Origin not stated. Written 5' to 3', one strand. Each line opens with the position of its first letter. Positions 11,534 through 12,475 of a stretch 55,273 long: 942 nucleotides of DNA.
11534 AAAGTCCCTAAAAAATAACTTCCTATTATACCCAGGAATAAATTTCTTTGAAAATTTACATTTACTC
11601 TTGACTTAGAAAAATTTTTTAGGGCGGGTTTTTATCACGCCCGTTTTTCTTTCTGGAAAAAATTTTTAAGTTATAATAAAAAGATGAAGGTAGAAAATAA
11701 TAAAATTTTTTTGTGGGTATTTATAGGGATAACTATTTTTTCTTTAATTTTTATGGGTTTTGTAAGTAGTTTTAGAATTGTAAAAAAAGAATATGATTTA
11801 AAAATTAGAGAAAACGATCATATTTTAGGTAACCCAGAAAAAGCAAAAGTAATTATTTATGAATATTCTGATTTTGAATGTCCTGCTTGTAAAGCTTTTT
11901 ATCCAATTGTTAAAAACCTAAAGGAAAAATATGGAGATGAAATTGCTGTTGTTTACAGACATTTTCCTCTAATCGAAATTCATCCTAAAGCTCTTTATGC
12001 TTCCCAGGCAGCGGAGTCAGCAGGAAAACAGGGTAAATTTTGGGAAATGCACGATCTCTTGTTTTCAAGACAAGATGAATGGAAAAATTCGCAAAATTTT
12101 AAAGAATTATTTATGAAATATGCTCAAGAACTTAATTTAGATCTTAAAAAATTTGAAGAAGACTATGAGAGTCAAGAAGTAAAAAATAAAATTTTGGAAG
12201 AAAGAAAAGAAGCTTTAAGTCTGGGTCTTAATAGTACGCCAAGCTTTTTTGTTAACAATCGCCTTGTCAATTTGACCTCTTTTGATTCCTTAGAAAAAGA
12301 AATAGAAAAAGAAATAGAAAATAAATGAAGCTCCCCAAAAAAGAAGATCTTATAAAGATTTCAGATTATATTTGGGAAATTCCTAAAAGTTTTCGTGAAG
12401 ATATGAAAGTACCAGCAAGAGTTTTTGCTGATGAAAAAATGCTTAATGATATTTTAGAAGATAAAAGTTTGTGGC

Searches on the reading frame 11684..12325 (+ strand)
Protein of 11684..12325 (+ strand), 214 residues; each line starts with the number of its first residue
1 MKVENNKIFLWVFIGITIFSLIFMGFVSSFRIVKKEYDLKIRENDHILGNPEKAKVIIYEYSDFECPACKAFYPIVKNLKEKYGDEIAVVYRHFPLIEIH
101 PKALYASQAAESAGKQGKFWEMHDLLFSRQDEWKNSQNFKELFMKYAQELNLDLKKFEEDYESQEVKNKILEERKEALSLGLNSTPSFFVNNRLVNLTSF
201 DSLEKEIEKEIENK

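Call 35: search_protein_families(library=pfam, proteins=[window:11684-12325:+], max_evalue=0.01)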
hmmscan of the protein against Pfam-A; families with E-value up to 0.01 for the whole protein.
window:11684-12325:+ (214 aa): 5 families
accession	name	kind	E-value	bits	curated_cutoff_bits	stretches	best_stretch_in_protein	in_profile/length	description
PF13462.12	Thioredoxin_4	-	5e-29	102.1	23.2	1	43-208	3-164/165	Thioredoxin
PF01323.26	DSBA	-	1.2e-17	64.8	25.6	2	105-207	90-190/191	DSBA-like thioredoxin domain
PF13743.12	Thioredoxin_5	-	9.5e-08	32.4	27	1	134-193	105-166/186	Thioredoxin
PF13728.12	TraF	-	0.0022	18.3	23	0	43-90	119-165/224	F plasmid transfer operon protein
PF13098.12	Thioredoxin_2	-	0.004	17.9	27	0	53-192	4-83/104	Thioredoxin-like domain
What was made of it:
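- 11684..12328 (+): DsbA-like thioredoxin-fold protein with an N-terminal TM segment and a CPAC motif. Possible oxidant for the cassette's disulfides. PF13462 E 5e-29 and PF01323 E 1e-17 (call 35).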
